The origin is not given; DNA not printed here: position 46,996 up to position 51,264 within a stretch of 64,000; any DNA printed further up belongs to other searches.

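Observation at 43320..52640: Rhs polymorphic-toxin island with a silent orphan CT/immunity cassette poised for recombinational toxin switching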

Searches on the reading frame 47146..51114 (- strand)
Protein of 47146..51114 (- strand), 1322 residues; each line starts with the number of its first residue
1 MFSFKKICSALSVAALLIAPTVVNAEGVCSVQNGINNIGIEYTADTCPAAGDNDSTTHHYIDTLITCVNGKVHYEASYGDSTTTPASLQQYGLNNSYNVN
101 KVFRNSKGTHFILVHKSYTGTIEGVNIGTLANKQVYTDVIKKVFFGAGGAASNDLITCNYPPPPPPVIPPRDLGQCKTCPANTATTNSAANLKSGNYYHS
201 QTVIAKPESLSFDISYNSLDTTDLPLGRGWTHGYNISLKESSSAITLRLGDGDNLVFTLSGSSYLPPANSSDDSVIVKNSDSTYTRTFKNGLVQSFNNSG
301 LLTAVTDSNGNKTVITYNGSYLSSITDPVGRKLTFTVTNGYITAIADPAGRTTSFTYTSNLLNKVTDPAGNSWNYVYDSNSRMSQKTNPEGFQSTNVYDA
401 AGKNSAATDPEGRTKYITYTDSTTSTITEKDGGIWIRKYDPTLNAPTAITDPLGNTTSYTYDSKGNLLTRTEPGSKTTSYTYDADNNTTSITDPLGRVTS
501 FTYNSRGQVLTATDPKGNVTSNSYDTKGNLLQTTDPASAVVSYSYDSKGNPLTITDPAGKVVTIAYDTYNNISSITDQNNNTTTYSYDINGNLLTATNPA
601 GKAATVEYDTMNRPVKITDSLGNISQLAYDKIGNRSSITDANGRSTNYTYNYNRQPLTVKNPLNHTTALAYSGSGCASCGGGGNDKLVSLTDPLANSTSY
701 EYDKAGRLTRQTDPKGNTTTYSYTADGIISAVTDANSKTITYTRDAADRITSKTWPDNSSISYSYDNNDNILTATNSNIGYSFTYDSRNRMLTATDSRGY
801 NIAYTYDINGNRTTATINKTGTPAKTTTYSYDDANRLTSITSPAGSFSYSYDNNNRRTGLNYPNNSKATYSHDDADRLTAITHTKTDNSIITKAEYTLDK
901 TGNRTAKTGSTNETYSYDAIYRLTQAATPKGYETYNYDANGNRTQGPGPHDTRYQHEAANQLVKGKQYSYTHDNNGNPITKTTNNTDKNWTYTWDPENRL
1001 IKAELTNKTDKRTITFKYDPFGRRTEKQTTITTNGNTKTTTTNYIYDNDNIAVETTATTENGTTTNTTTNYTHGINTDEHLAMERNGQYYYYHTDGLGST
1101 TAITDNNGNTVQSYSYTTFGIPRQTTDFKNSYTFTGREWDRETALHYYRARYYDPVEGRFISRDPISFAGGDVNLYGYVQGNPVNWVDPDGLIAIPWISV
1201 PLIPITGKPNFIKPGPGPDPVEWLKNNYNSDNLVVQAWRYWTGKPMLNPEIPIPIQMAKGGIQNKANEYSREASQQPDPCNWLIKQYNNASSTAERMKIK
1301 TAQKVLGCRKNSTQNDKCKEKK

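Call 9: search_protein_families(library=pfam, proteins=[window:47146-51114:-], max_evalue=0.01)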
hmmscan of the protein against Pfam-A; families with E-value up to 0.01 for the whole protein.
window:47146-51114:- (1322 aa): 4 families
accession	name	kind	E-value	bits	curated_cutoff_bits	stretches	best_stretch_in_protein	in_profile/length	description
PF05593.20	RHS_repeat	-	9.6e-99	322.7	22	15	482-518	1-37/38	RHS Repeat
PF20148.4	DUF6531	-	1.5e-10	41.7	24.1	1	191-257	5-74/74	Domain of unknown function (DUF6531)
PF03527.20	RHS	-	3.1e-05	24.2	27.9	1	1090-1119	2-31/38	RHS protein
PF25174.1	Beta-prop_THOC3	-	0.0023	17.4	305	0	486-595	80-187/272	THOC3 beta-propeller domain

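Call 12: find_encoding_contigs(protein=window:47146-51114:-, flank=10000, max_places=6)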
Protein window:47146-51114:- (1322 aa): no gene with exactly this product is on record in the collection.

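Call 13: find_related_loci(query=window:47146-51114:-, collection=genome_contigs, flank=10000)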
Query window:47146-51114:- (1322 aa) in genome_contigs; peptide patterns used: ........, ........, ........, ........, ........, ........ (x = any residue, [..] = any of these).
207 stretches matched a pattern; 53 encode a relative of the query (tblastn E <= 1e-3); 53 distinct loci.
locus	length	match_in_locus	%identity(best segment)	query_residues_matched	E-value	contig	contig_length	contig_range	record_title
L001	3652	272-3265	33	178-1243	6e-151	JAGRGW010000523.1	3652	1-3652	MAG: Gammaproteobacteria bacterium isolate HKST-UBA184 2010_342884, whole genome shotgun sequence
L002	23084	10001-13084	33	146-1193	5e-143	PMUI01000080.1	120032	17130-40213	MAG: Acidobacterium sp. isolate palsa_139 73.20110700_P3D.15_contig_645, whole genome shotgun sequence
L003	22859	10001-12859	36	225-1196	7e-135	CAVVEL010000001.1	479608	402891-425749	MAG: Terriglobia bacterium isolate MFD02248.bin.1.56 genome assembly, contig: contig_10966, whole genome shotgun sequenc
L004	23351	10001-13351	33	173-1224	3e-135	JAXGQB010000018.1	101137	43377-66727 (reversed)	MAG: Anaerolineae bacterium isolate AnMBR.bin316 bin316_18, whole genome shotgun sequence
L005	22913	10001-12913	29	302-1200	2e-87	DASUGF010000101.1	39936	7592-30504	MAG TPA_asm: Parafilimonas sp. isolate SMAG_U1398 k141_1506764, whole genome shotgun sequence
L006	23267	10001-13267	28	284-1202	4e-85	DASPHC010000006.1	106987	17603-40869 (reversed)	MAG TPA_asm: Thermoanaerobaculia bacterium isolate SMAG_U11946 k141_2531237, whole genome shotgun sequence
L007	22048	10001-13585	28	192-1195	2e-73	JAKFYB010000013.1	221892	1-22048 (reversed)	MAG: Dehalococcoidia bacterium isolate ND5_Bin_30 ND5_0000026, whole genome shotgun sequence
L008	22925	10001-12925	27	259-1219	3e-72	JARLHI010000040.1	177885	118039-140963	MAG: Candidatus Obscuribacterales bacterium isolate MAG_CO261 MetaCoAG_Bin_261_Oxic_k141_749947, whole genome shotgun se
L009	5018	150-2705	28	455-1199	7e-69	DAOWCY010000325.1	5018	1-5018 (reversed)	MAG TPA_asm: Candidatus Aminicenantes bacterium isolate CSMAG_1899 CSMAG_1899_k141_1369439_length_5018_cov_11.0023, whol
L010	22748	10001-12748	28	299-1192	2e-68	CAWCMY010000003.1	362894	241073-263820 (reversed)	MAG: uncultured Acidimicrobiales bacterium isolate MFD05502.bin.2.155 genome assembly, contig: contig_35508, whole genom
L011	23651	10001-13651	29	187-1193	7e-84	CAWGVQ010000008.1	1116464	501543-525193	MAG: uncultured Chloroflexia bacterium isolate MFD02579.bin.2.68 genome assembly, contig: contig_14809, whole genome sho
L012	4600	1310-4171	27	210-1195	8e-67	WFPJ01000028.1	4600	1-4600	MAG: Aquificales bacterium isolate S012_57_esom k151_166357, whole genome shotgun sequence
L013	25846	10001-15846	34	225-1236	2e-65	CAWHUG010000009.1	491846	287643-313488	MAG: uncultured Isosphaeraceae bacterium isolate MFD05705.bin.2.126 genome assembly, contig: contig_34193, whole genome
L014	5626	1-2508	29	295-1195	2e-62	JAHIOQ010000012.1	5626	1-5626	MAG: Candidatus Omnitrophota bacterium isolate KR13_S3.mb.139 KR13_S3.mb.139_k141_67812, whole genome shotgun sequence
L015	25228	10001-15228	25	171-1227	2e-61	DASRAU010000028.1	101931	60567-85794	MAG TPA_asm: Verrucomicrobiia bacterium isolate SMAG_U11126 k141_4919728, whole genome shotgun sequence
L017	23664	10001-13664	28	225-1191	3e-54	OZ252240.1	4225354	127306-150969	MAG: Capsulimonadaceae bacterium isolate a2a86edc-45d1-4d9d-aabf-dbb7e56cb6e1 genome assembly, chromosome: 1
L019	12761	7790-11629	29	195-1191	9e-52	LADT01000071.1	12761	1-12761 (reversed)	MAG: Clostridiaceae bacterium BRH_c20a BRHa_1001610, whole genome shotgun sequence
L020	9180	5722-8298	26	458-1191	5e-39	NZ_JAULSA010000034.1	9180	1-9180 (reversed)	Saccharibacillus sp. CPCC 101409 Scaffold34, whole genome shotgun sequence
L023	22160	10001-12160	27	322-1191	8e-35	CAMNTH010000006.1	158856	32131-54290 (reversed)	MAG: uncultured Blautia sp. isolate SRR19792994_bin.92_metawrap_v1.3_MAG genome assembly, contig: ERZ12290372_115, whole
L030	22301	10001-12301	25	377-1191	2e-26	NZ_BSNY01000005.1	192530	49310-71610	Mesorhizobium huakuii strain NBRC 15243 sequence05, whole genome shotgun sequence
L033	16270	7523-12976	29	294-1191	5e-20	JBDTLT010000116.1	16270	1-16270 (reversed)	MAG: Acidimicrobiales bacterium isolate cluster3_bin.108 NODE_13647_length_16270_cov_10.143262, whole genome shotgun seq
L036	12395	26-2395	29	470-1191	1e-17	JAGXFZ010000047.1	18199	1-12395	MAG: Gracilibacter sp. isolate LH_M27 k141_662398, whole genome shotgun sequence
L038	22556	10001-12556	21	348-1191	2e-14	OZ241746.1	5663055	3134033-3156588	MAG: Pseudomonadales bacterium isolate b897cdde-5d72-47be-aeb2-586917e8a7c8 genome assembly, chromosome: 1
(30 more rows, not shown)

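Call 25: search_protein_families(library=ncbifam, proteins=[window:47146-51114:-], max_evalue=0.01)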
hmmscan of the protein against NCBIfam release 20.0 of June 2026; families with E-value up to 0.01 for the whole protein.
window:47146-51114:- (1322 aa): 3 families
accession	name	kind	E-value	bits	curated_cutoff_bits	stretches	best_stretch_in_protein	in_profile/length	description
TIGR01643.1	YD_repeat_2x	repeat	4.9e-80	261.1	15.8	7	684-721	4-41/42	YD repeat-containing protein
NF041261.1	RHS_core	equivalog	1.1e-55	189.1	2000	5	454-644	426-619/1261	RHS element core protein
TIGR03696.1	Rhs_assc_core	domain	7.7e-26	90.4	32.5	1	1116-1192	1-76/76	RHS repeat-associated core domain-containing protein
